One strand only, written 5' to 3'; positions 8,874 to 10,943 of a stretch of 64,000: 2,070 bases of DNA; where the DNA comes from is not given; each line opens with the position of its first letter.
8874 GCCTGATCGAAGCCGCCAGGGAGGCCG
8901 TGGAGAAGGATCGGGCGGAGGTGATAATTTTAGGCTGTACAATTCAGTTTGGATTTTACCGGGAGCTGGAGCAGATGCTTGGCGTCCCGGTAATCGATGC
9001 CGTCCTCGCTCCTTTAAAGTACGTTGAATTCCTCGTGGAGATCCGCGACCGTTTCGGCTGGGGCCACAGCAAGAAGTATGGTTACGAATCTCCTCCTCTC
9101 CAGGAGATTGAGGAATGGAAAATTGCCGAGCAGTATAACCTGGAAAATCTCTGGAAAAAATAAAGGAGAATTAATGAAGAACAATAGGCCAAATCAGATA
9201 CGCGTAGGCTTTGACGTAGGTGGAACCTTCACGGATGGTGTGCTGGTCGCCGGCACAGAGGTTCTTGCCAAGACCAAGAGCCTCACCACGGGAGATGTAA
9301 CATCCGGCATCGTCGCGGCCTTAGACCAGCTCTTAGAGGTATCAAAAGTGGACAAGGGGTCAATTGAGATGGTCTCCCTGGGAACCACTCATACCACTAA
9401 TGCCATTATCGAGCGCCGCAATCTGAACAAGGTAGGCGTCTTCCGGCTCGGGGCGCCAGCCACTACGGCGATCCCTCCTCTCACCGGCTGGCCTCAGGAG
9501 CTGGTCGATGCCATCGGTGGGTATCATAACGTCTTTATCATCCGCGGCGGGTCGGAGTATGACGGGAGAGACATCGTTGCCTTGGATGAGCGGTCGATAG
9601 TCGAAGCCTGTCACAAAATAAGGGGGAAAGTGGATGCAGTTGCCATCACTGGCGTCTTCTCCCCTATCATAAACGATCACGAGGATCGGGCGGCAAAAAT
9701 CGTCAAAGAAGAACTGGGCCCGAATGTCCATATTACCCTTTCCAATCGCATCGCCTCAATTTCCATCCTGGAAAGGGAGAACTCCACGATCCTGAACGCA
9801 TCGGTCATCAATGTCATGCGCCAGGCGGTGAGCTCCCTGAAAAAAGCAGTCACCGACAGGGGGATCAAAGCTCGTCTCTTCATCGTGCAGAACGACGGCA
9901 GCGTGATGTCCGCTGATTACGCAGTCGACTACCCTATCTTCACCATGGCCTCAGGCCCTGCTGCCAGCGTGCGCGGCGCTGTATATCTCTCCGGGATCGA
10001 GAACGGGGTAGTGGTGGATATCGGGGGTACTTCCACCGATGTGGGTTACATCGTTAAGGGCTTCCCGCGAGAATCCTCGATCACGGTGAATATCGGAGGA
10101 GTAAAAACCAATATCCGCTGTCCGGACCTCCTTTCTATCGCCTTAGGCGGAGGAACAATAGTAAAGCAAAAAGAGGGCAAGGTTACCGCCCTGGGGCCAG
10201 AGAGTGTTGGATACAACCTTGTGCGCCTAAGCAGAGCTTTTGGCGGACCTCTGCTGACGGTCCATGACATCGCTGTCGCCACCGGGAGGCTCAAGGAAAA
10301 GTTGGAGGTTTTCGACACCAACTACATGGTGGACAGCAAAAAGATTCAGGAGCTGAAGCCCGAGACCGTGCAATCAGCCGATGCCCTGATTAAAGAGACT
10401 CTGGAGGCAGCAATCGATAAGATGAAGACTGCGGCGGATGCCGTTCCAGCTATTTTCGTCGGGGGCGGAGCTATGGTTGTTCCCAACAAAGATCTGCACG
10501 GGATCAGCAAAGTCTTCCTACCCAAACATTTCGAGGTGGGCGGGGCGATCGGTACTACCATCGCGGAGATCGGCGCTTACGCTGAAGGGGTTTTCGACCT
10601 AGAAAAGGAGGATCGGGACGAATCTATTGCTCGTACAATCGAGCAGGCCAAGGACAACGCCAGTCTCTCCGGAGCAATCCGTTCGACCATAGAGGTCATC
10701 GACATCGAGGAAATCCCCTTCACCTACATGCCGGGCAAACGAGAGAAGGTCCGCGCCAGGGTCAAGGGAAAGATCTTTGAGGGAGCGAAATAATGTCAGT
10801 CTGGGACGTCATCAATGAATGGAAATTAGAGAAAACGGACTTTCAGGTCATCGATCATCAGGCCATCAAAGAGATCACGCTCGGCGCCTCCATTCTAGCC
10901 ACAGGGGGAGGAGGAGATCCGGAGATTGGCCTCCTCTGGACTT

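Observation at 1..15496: Large uncharacterised catabolic cluster: Opp ABC + lone HyuA + two DUF917 + three hydantoin-type racemases + Xaa-Pro peptidase + Pro/Hyp racemase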

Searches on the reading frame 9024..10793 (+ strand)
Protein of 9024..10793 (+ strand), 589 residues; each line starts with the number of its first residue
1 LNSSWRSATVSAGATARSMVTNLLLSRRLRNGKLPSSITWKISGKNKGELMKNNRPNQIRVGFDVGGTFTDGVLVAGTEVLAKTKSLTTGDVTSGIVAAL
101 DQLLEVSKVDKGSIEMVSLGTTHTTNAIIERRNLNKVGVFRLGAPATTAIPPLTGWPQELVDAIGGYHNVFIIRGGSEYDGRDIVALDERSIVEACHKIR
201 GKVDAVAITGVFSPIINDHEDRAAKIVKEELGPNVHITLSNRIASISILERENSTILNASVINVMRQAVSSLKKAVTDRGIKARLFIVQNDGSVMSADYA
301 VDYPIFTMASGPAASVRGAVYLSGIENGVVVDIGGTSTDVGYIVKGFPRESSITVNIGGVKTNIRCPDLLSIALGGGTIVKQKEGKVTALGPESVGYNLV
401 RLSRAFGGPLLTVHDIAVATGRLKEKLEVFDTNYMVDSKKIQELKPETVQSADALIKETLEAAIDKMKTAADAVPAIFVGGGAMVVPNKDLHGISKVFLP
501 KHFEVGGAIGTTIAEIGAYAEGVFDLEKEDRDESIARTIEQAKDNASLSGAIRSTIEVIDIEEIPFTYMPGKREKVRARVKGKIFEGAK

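Call 4: search_protein_families(library=pfam, proteins=[window:9024-10793:+])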
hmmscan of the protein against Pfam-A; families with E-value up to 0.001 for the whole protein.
window:9024-10793:+ (589 aa): 3 families
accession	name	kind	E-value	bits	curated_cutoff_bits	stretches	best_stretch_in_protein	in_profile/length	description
PF01968.24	Hydantoinase_A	-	4.9e-38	131.5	22.9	1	251-516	1-287/291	Hydantoinase/oxoprolinase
PF05378.19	Hydant_A_N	-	1.2e-35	123.3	25.2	1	60-230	1-175/176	Hydantoinase/oxoprolinase N-terminal region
PF13941.12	MutL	-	6.2e-06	25.7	27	0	309-356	222-274/450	MutL protein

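Call 6: search_protein_families(library=ncbifam, proteins=[window:9024-10793:+], max_evalue=0.01)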
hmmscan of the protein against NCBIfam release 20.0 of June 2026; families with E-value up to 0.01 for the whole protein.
window:9024-10793:+ (589 aa): 4 families
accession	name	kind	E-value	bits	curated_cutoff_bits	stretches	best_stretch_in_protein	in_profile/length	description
NF050156.1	CapLactmsAlpCapA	equivalog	2e-30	105.7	1000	2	179-443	133-399/689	caprolactamase subunit alpha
NF042975.2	AcphenoCarb_ApcC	equivalog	2.1e-15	56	1500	1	203-425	171-399/733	acetophenone carboxylase subunit gamma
NF040745.1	accessory_GlmL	equivalog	0.00013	20.9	475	0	322-355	243-276/459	methylaspartate mutase accessory protein GlmL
TIGR03706.1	exo_poly_only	exception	0.0089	15.3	307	0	317-362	116-160/300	exopolyphosphatase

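Call 13: search_solved_structures(query=window:9024-10793:+, max_evalue=0.01)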
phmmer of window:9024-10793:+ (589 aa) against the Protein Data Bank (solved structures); distinct sequences matched with E-value up to 0.01: 6.
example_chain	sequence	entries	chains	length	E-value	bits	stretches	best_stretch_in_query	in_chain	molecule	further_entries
7hk5_A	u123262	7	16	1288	5.9e-25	91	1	60-424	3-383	N-methylhydantoinase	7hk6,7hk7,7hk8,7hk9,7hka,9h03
6yra_A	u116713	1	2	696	3e-16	62.3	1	57-424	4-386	5-oxoprolinase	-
5l9w_B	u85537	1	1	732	5.2e-14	54.9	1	181-425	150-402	Acetophenone carboxylase gamma subunit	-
5svb_B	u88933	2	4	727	5.9e-10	41.5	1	183-425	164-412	Acetone carboxylase beta subunit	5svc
5m45_B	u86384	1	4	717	1.3e-09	40.4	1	221-425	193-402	Acetone carboxylase beta subunit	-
5l9w_b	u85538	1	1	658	3.5e-05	25.7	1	62-424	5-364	Acetophenone carboxylase alpha subunit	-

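Call 17: find_encoding_contigs(protein=window:9174-10793:+, flank=10000, max_places=6)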
Protein window:9174-10793:+ (539 aa): 2 contigs read that carry it; 2 places shown.
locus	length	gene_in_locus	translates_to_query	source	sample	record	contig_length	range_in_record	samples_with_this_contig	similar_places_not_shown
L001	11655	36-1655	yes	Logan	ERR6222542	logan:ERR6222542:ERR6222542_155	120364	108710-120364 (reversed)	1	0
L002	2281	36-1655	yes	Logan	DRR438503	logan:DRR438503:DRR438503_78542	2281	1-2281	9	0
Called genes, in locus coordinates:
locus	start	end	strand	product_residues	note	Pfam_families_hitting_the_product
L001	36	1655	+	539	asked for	PF05378:Hydant_A_N, PF13941:MutL (faint), PF01968:Hydantoinase_A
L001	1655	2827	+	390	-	PF06032:S-Me-THD_N, PF20906:S-Me-THD_C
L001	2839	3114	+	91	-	-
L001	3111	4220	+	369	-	PF01321:Creatinase_N, PF00557:Peptidase_M24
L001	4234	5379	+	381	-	PF06032:S-Me-THD_N, PF20906:S-Me-THD_C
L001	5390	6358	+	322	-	PF05544:Pro_racemase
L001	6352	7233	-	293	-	PF01061:ABC2_membrane, PF12698:ABC2_membrane_3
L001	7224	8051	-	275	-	PF01061:ABC2_membrane, PF12698:ABC2_membrane_3 (weak)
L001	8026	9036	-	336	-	PF00005:ABC_tran, PF13304:AAA_21 (weak), PF13732:DrrA1-3_C (weak)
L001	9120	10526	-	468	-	PF04055:Radical_SAM, PF13353:Fer4_12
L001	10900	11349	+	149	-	PF02915:Rubrerythrin, PF09537:DUF2383 (faint), PF22277:EncFtn-like (faint)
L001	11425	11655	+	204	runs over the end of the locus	PF01712:dNK, PF02223:Thymidylate_kin (weak)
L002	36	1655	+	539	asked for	PF05378:Hydant_A_N, PF13941:MutL (faint), PF01968:Hydantoinase_A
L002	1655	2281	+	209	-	?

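Call 18: find_homologous_proteins(query=window:9174-10793:+, max_evalue=1e-10)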
Query window:9174-10793:+ (539 aa): 4629 proteins with E <= 1e-10 among 8000 candidates; the best 120 are listed.
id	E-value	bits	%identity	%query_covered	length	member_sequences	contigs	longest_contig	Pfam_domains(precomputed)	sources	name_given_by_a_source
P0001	0.0e+0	1161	100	100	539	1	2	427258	PF01968.25,PF13941.13,PF05378.20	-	-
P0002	0.0e+0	1083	92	100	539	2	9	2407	PF01968.25,PF13941.13,PF05378.20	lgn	-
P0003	0.0e+0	1024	86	100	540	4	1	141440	PF01968.25,PF13941.13,PF05378.20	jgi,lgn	jgi:N-methylhydantoinase A/oxoprolinase/acetone carboxylase beta subunit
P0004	8.9e-283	956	82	98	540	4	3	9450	PF01968.25,PF13941.13,PF05378.20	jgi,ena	jgi:N-methylhydantoinase A/oxoprolinase/acetone carboxylase beta subunit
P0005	2.1e-275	932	80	99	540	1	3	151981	PF01968.25,PF13941.13,PF05378.20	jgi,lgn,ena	-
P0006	5.4e-272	921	78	99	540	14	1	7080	PF01968.25,PF13941.13,PF05378.20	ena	-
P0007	3.8e-255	865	75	98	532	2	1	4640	PF01968.25,PF13941.13,PF05378.20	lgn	-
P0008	6.2e-255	865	75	98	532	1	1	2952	PF01968.25,PF13941.13,PF05378.20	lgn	-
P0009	4.7e-254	862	76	98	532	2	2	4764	PF01968.25,PF13941.13,PF05378.20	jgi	-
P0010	2.0e-253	860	76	98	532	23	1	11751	PF01968.25,PF13941.13,PF05378.20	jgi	jgi:N-methylhydantoinase A/oxoprolinase/acetone carboxylase beta subunit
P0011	2.3e-253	859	74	98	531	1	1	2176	PF01968.25,PF13941.13,PF05378.20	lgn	-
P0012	1.3e-252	857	75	98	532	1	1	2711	PF01968.25,PF13941.13,PF05378.20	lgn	-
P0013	1.7e-252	857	75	98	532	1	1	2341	PF01968.25,PF13941.13,PF05378.20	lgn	-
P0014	2.0e-252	856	75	98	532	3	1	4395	PF01968.25,PF13941.13,PF05378.20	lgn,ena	-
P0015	5.5e-252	855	74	98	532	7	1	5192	PF01968.25,PF13941.13,PF05378.20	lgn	-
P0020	4.9e-249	845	74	98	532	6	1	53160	PF01968.25,PF13941.13,PF05378.20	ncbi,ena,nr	ncbi:hydantoinase/oxoprolinase family protein [Candidatus Bipolaricaulota bacterium]|nr:hydantoinase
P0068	1.7e-240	817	71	98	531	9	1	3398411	PF01968.25,PF13941.13,PF05378.20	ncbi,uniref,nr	ncbi:hydantoinase/oxoprolinase family protein [Biomaibacter acetigenes]|uniref:Hydantoinase/oxoproli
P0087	2.9e-236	803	70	98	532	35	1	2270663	PF01968.25,PF13941.13,PF05378.20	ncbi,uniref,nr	ncbi:hydantoinase/oxoprolinase family protein [Cytobacillus oceanisediminis]|uniref:hydantoinase/oxo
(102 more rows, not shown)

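Call 20: find_related_loci(query=A1, collection=genome_contigs, flank=10000)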
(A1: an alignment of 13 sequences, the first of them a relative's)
Query A1 (539 aa) in genome_contigs; peptide patterns used: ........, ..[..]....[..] (x = any residue, [..] = any of these).
600 stretches matched a pattern (row limit reached: there are more); 560 encode a relative of the query (tblastn E <= 1e-3); the best 80 are kept; 80 distinct loci.
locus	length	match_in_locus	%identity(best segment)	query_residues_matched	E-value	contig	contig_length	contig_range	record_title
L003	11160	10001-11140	74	4-384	0e+0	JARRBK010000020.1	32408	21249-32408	MAG: Tepidanaerobacteraceae bacterium isolate DJKA105_NP-J24_bin.10 scaffold_275, whole genome shotgun sequence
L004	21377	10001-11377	30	10-471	2e-39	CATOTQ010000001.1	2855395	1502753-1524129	MAG: uncultured Parasphingorhabdus sp. isolate df269ce3-95a5-471a-b687-7fc4378fab07 genome assembly, contig: contig_1, w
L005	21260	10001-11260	31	2-413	5e-39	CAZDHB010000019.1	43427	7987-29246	MAG TPA_asm: uncultured Porphyrobacter sp. isolate SRP268394_co1_81 genome assembly, contig: NODE_1395_length_43427_cov_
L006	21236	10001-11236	32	10-413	1e-38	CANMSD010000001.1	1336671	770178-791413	uncultured Erythrobacter sp. isolate 2-911.fasta genome assembly, contig: NODE_1, whole genome shotgun sequence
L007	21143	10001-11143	32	10-377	6e-38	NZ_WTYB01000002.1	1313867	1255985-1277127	Erythrobacter ramosus strain JCM 10282 NODE_2_length_1313867, whole genome shotgun sequence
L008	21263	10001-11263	30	2-413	2e-37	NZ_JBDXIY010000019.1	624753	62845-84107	MAG: Erythrobacter sp. isolate CB.68.F.D4_84_45 CB_68_F_D4_84_45_000000000019, whole genome shotgun sequence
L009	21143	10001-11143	31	10-377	2e-36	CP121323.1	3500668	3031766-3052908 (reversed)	MAG: Erythrobacter sp. isolate NCC532_bact_1512 chromosome, complete genome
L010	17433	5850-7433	28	2-500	2e-36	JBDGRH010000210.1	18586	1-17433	MAG: Halodesulfurarchaeum sp. isolate DAL-Ass_44_86C3R c_000000002260, whole genome shotgun sequence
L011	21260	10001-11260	31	2-413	3e-36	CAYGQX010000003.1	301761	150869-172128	MAG TPA_asm: uncultured Porphyrobacter sp. isolate ERP117304_co3_139 genome assembly, contig: NODE_19_length_301761_cov_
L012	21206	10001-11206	31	2-390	2e-35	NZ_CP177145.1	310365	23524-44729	Marinibacterium sp. SX1 plasmid unnamed1, complete sequence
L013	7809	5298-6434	33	8-374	4e-35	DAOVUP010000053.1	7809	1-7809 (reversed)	MAG TPA_asm: Desulfobacteraceae bacterium isolate CSMAG_1682 CSMAG_1682_k141_1428140_length_7809_cov_14.0000, whole geno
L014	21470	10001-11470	30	10-466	4e-35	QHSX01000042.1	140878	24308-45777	MAG: Candidatus Rokuibacteriota bacterium isolate AR20 14_0929_02_40cm_scaffold_10_curated, whole genome shotgun sequenc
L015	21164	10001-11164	32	3-377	4e-35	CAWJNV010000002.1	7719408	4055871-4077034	MAG: uncultured Sphingobacteriales bacterium isolate MFD02840.bin.1.97 genome assembly, contig: contig_9525, whole genom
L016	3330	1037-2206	29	2-375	9e-35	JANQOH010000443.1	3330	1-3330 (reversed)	MAG: Alphaproteobacteria bacterium isolate IP29b_bin.128 k99_2190920, whole genome shotgun sequence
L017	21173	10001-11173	30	7-374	2e-34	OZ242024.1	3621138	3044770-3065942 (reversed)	MAG: Dehalococcoidia bacterium isolate d43f8009-68d3-414f-887a-1f958e937587 genome assembly, chromosome: 1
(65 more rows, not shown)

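Call 21: find_encoding_contigs(protein=P0068, flank=10000, max_places=2)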
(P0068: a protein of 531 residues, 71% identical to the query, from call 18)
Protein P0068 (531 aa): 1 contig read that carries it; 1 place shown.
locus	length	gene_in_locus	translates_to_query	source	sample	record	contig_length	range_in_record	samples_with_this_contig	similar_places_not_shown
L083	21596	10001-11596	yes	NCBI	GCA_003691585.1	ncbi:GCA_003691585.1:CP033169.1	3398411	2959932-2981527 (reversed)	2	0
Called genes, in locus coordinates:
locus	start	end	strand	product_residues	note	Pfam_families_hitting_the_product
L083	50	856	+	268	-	PF00460:Flg_bb_rod, PF22692:LlgE_F_G_D1, PF06429:Flg_bbr_C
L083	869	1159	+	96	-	PF10135:Rod-binding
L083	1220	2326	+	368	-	PF09992:NAGPA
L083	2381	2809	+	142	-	PF22817:ApeP-like (weak), PF07977:FabA, PF22818:ApeI-like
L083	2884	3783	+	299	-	-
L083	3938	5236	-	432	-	-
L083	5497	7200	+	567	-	PF07905:PucR, PF17853:GGDEF_2 (weak), PF13556:HTH_30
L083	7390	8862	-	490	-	PF01645:Glu_synthase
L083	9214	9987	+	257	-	PF01177:Asp_Glu_race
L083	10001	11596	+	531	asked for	PF05378:Hydant_A_N, PF13941:MutL (faint), PF01968:Hydantoinase_A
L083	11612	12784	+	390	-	PF06032:S-Me-THD_N, PF20906:S-Me-THD_C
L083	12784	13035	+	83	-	-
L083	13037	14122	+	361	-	PF01321:Creatinase_N, PF00557:Peptidase_M24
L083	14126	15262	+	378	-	PF06032:S-Me-THD_N, PF20906:S-Me-THD_C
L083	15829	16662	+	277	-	PF02371:Transposase_20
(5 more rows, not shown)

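Call 22: find_encoding_contigs(protein=P0087, flank=10000, max_places=2)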
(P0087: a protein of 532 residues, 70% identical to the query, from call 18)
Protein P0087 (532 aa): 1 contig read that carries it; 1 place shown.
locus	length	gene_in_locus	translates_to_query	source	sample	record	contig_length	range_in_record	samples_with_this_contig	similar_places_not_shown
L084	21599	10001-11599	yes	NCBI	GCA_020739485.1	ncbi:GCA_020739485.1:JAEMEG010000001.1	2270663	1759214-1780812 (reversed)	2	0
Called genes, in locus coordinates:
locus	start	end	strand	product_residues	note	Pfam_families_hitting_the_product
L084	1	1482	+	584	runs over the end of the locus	PF02538:Hydantoinase_B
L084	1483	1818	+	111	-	PF02311:AraC_binding (weak), PF07883:Cupin_2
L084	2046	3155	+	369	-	PF01321:Creatinase_N, PF00557:Peptidase_M24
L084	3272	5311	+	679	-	PF05378:Hydant_A_N, PF01968:Hydantoinase_A, PF19278:Hydant_A_C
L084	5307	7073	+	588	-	PF02538:Hydantoinase_B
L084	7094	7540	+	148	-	PF12903:DUF3830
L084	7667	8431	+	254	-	PF01177:Asp_Glu_race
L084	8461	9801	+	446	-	PF00083:Sugar_tr, PF07690:MFS_1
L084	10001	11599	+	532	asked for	PF05378:Hydant_A_N, PF13941:MutL (faint), PF01968:Hydantoinase_A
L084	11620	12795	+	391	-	PF06032:S-Me-THD_N, PF20906:S-Me-THD_C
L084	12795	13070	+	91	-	-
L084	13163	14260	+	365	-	PF01321:Creatinase_N, PF00557:Peptidase_M24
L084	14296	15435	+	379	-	PF06032:S-Me-THD_N, PF20906:S-Me-THD_C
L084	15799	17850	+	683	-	PF05378:Hydant_A_N, PF01968:Hydantoinase_A, PF19278:Hydant_A_C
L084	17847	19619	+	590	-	PF02538:Hydantoinase_B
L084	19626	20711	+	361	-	PF01244:Peptidase_M19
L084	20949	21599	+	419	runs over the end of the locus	PF00070:Pyr_redox (faint), PF00890:FAD_binding_2 (weak), PF01266:DAO, PF01494:FAD_binding_3 (faint), PF03486:HI0933_like (faint), PF07992:Pyr_redox_2 (faint), PF13450:NAD_binding_8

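Call 23: find_encoding_contigs(protein=P0020, flank=10000, max_places=2)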
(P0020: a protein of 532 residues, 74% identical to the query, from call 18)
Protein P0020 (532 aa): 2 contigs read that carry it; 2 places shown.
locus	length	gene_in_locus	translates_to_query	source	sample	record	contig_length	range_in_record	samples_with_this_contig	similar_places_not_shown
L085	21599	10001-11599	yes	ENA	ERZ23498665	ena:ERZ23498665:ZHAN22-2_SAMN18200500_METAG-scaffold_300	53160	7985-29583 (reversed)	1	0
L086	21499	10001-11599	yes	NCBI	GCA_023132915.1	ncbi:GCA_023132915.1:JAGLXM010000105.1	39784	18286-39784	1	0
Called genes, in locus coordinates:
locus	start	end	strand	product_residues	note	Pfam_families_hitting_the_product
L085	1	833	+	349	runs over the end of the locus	PF26233:NicX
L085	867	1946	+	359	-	PF04389:Peptidase_M28 (weak), PF05343:Peptidase_M42 (faint), PF01546:Peptidase_M20, PF07687:M20_dimer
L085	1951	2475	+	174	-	PF14512:TM1586_NiRdase (faint), PF00881:Nitroreductase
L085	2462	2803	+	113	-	PF19585:DUF6092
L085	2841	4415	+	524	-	PF00496:SBP_bac_5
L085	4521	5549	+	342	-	PF19300:BPD_transp_1_N, PF00528:BPD_transp_1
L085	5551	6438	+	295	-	PF12911:OppC_N, PF00528:BPD_transp_1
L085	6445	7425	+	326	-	PF00005:ABC_tran, PF13304:AAA_21 (weak), PF08352:oligo_HPY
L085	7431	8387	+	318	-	PF00005:ABC_tran, PF02463:SMC_N, PF13304:AAA_21 (weak), PF08352:oligo_HPY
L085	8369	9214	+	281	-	PF01177:Asp_Glu_race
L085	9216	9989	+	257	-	PF01177:Asp_Glu_race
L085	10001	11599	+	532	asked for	PF05378:Hydant_A_N, PF13941:MutL (faint), PF01968:Hydantoinase_A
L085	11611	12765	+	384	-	PF06032:S-Me-THD_N, PF20906:S-Me-THD_C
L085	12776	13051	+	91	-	-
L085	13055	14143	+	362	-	PF01321:Creatinase_N, PF00557:Peptidase_M24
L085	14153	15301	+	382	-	PF06032:S-Me-THD_N, PF20906:S-Me-THD_C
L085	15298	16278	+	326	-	PF05544:Pro_racemase, PF01678:DAP_epimerase (faint), PF02567:PhzC-PhzF (weak)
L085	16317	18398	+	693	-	PF13510:Fer2_4, PF00890:FAD_binding_2, PF01494:FAD_binding_3, PF03486:HI0933_like, PF07992:Pyr_redox_2, PF12831:FAD_oxidored, PF13450:NAD_binding_8, PF12838:Fer4_7, +5 more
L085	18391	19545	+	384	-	PF00890:FAD_binding_2 (faint), PF01134:GIDA (faint), PF01266:DAO, PF03486:HI0933_like (faint), PF07992:Pyr_redox_2 (faint), PF12831:FAD_oxidored (faint)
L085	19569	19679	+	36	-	-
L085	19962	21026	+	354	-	PF12844:HTH_19 (weak), PF13560:HTH_31, PF01381:HTH_3, PF02311:AraC_binding (weak), PF05899:Cupin_3 (faint), PF07883:Cupin_2, PF11699:CENP-C_C (faint), PF07883:Cupin_2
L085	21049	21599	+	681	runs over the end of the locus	PF05378:Hydant_A_N, PF01968:Hydantoinase_A, PF19278:Hydant_A_C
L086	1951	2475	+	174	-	PF14512:TM1586_NiRdase (faint), PF00881:Nitroreductase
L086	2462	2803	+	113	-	PF19585:DUF6092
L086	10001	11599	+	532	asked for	PF05378:Hydant_A_N, PF13941:MutL (faint), PF01968:Hydantoinase_A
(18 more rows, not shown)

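Call 25: find_related_loci(query=window:9174-10793:+, collection=metagenome_contigs, flank=10000)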
Query window:9174-10793:+ (539 aa) in metagenome_contigs; peptide patterns used: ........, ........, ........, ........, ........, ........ (x = any residue, [..] = any of these).
169 stretches matched a pattern; 50 encode a relative of the query (tblastn E <= 1e-3); 50 distinct loci.
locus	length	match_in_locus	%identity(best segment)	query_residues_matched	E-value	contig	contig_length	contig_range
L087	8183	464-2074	92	3-539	0e+0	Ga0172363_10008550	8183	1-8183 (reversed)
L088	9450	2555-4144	82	7-536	0e+0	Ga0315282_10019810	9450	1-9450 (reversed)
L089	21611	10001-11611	80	1-536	0e+0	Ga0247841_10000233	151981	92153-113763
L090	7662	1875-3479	77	2-536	0e+0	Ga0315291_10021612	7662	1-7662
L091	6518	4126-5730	77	2-536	0e+0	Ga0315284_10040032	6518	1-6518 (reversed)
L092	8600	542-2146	77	2-536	0e+0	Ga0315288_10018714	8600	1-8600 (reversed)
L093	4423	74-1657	76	8-535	0e+0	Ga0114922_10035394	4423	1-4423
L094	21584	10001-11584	74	8-535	0e+0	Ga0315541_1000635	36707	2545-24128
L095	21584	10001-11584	74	8-535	0e+0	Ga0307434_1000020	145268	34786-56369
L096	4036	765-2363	75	7-539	0e+0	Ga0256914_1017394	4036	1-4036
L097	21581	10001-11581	76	9-535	0e+0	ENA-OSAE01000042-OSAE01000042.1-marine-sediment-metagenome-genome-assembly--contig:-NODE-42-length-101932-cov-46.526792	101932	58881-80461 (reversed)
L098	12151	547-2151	73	2-536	0e+0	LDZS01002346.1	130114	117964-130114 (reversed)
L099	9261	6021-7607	73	8-536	0e+0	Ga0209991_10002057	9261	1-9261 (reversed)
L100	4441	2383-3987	73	2-536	0e+0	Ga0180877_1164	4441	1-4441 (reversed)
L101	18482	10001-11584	73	8-535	0e+0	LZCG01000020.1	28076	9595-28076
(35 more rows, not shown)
